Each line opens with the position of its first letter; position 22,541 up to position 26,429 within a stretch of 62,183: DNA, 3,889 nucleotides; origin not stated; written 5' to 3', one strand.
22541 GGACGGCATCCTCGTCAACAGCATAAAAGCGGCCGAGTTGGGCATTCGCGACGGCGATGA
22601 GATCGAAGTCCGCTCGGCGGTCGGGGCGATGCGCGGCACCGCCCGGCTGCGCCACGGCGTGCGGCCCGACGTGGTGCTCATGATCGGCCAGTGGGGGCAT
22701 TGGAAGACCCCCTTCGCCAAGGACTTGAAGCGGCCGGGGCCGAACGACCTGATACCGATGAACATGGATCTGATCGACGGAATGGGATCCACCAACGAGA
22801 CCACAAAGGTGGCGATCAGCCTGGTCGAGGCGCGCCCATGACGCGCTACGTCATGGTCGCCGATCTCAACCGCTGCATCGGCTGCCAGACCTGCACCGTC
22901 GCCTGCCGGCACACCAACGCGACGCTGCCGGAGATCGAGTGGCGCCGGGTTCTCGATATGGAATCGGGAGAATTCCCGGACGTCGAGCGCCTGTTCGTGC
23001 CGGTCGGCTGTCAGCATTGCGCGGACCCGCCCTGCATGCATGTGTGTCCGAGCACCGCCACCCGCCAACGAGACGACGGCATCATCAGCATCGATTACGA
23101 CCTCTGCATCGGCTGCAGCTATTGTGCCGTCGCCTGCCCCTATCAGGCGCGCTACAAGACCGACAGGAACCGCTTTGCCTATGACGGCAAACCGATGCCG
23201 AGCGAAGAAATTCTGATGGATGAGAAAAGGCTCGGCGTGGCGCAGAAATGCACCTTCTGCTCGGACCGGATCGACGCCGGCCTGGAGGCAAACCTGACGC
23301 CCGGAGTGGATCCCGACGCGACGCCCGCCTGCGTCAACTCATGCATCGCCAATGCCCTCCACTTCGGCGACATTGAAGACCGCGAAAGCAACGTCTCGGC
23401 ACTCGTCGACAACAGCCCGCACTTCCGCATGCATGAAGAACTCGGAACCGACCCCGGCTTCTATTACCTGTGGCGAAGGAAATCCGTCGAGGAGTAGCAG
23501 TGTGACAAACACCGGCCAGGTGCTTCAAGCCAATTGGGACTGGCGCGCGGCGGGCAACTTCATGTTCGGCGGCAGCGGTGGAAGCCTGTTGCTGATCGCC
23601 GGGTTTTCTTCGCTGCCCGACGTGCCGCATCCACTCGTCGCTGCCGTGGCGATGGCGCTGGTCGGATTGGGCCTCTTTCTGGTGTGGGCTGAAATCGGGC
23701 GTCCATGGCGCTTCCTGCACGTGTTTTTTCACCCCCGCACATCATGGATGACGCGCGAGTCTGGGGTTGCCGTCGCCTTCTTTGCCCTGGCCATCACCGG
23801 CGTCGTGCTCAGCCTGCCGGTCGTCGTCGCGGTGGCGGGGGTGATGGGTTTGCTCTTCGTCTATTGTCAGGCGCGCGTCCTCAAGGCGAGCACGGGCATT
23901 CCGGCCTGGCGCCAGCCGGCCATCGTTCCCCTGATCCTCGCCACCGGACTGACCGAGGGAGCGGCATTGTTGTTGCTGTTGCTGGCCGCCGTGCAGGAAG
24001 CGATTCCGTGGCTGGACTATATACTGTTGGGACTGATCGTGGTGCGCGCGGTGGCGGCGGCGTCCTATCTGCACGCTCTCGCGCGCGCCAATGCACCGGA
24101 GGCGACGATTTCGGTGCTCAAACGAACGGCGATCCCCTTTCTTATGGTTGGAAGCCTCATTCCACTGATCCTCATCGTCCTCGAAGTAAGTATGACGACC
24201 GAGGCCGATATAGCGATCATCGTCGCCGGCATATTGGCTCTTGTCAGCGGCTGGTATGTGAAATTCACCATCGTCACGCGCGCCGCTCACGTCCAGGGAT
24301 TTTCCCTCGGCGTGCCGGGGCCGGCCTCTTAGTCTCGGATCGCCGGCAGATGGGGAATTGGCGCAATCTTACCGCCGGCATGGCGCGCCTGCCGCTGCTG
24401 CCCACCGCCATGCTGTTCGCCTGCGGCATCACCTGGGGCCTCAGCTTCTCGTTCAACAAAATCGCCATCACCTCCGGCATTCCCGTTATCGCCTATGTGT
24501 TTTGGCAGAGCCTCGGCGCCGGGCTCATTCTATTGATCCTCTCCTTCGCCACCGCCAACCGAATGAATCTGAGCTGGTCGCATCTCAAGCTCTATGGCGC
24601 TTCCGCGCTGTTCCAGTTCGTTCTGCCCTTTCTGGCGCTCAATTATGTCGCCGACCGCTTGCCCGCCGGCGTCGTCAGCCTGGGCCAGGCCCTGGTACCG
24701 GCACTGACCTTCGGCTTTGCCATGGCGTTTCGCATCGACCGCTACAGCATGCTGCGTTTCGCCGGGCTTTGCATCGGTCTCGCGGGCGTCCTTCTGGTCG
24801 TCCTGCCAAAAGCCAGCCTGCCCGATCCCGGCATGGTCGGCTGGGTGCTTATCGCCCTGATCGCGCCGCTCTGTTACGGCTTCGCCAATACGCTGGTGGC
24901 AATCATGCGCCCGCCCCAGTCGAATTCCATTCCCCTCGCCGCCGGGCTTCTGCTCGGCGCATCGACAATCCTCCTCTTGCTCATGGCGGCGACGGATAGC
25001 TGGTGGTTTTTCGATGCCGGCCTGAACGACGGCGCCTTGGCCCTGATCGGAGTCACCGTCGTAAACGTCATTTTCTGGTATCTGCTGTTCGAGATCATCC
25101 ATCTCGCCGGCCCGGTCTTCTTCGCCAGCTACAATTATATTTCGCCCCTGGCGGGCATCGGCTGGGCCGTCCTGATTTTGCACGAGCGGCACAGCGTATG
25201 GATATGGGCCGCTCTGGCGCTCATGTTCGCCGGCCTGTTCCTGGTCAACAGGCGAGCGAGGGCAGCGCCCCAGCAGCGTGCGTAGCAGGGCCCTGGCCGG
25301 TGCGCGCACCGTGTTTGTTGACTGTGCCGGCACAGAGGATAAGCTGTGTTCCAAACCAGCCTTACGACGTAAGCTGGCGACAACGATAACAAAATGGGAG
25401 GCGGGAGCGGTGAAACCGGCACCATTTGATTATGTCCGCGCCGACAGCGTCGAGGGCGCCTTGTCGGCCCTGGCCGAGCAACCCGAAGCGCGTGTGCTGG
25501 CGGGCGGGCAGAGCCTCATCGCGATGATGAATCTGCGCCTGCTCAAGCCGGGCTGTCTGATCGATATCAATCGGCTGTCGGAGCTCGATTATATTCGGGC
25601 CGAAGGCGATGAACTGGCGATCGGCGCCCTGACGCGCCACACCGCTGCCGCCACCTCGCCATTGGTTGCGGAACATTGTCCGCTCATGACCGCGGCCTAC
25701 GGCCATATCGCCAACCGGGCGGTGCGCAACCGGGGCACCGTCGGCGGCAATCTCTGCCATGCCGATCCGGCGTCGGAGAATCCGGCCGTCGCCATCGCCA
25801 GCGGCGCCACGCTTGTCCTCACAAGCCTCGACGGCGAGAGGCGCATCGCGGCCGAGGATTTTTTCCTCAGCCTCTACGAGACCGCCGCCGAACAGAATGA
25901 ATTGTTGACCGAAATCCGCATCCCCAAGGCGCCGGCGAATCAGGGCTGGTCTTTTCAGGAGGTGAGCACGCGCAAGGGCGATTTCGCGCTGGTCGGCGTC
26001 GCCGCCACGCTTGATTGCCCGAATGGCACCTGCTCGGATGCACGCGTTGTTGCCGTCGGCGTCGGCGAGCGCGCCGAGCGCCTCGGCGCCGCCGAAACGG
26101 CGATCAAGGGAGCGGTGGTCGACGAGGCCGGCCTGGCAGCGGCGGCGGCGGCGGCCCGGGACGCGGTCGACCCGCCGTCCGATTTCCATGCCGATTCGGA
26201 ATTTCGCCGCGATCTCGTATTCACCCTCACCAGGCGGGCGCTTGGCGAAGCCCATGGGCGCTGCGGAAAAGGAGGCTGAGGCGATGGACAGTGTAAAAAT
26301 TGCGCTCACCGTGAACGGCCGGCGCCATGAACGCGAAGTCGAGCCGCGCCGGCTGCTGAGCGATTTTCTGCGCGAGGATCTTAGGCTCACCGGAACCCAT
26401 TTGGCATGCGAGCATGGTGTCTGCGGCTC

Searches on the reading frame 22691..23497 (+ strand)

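Call 64: search_protein_families(library=pfam, proteins=[window:22691-23497:+], max_evalue=0.001)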
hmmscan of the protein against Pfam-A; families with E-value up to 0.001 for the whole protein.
window:22691-23497:+ (268 aa): 13 families
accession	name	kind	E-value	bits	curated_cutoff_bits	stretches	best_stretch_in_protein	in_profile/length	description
PF13247.11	Fer4_11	-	5.5e-17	62.3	26.2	2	99-160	2-65/100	4Fe-4S dicluster domain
PF12838.12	Fer4_7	-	2.3e-12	47.6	27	2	61-123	1-52/52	4Fe-4S dicluster domain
PF13237.11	Fer4_10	-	1.2e-09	38.4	25.5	2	105-150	7-53/53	4Fe-4S dicluster domain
PF13187.11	Fer4_9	-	8.9e-09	35.7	27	1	107-153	2-51/52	4Fe-4S dicluster domain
PF12797.12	Fer4_2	-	1.1e-08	34.9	24.5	2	131-151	2-22/22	4Fe-4S binding domain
PF12837.12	Fer4_6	-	2.2e-08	34.1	25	1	131-153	1-23/24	4Fe-4S binding domain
PF00037.32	Fer4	-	3.2e-08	33.5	21.1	1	133-154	2-23/24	4Fe-4S binding domain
PF13534.11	Fer4_17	-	5.7e-07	30.4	22.2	1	139-191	2-50/61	4Fe-4S dicluster domain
PF13183.11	Fer4_8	-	2e-05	25.4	27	0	137-190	3-57/68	4Fe-4S dicluster domain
PF14697.11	Fer4_21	-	9.8e-05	22.8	35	0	59-77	5-23/59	4Fe-4S dicluster domain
PF25160.1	LdpA_Fe-S-bd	-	0.00015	21.9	27.6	1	112-152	6-41/49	LdpA Fe-S cluster-binding domain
PF13370.11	Fer4_13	-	0.00063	20.8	24.5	0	134-173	1-40/58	4Fe-4S single cluster domain of Ferredoxin I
PF13484.11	Fer4_16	-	0.00092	20.4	30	0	139-190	2-56/66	4Fe-4S double cluster binding domain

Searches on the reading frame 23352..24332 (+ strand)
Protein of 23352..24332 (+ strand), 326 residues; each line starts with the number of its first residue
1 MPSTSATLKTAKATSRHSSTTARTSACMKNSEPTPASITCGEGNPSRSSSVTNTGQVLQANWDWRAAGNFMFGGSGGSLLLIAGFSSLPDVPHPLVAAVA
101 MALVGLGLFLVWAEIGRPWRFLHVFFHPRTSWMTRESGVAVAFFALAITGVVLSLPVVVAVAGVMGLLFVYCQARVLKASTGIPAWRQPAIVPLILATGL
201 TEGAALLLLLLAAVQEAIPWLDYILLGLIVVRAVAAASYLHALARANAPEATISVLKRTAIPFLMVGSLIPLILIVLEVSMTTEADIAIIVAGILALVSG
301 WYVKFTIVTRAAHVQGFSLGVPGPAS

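Call 64: search_protein_families(library=pfam, proteins=[window:23352-24332:+], max_evalue=0.001)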
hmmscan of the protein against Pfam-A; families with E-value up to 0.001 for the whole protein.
window:23352-24332:+ (326 aa): 2 families
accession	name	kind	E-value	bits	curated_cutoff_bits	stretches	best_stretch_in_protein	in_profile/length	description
PF14589.11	NrfD_2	-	5.4e-11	43.2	27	1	59-312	11-273/281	Polysulfide reductase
PF03916.19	NrfD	-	2.4e-06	27.8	25.8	0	59-146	8-102/313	Polysulphide reductase, NrfD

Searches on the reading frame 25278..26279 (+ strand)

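Call 10: search_protein_families(library=pfam, proteins=[window:25278-26279:+], max_evalue=0.00001)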
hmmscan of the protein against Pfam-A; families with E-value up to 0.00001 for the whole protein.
window:25278-26279:+ (333 aa): 2 families
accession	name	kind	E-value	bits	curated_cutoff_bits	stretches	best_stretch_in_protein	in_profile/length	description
PF00941.27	FAD_binding_5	-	4.2e-53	180.1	27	1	49-217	2-169/170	FAD binding domain in molybdopterin dehydrogenase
PF03450.22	CO_deh_flav_C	-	2.2e-19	69.9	25.5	1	225-325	2-102/102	CO dehydrogenase flavoprotein C-terminal domain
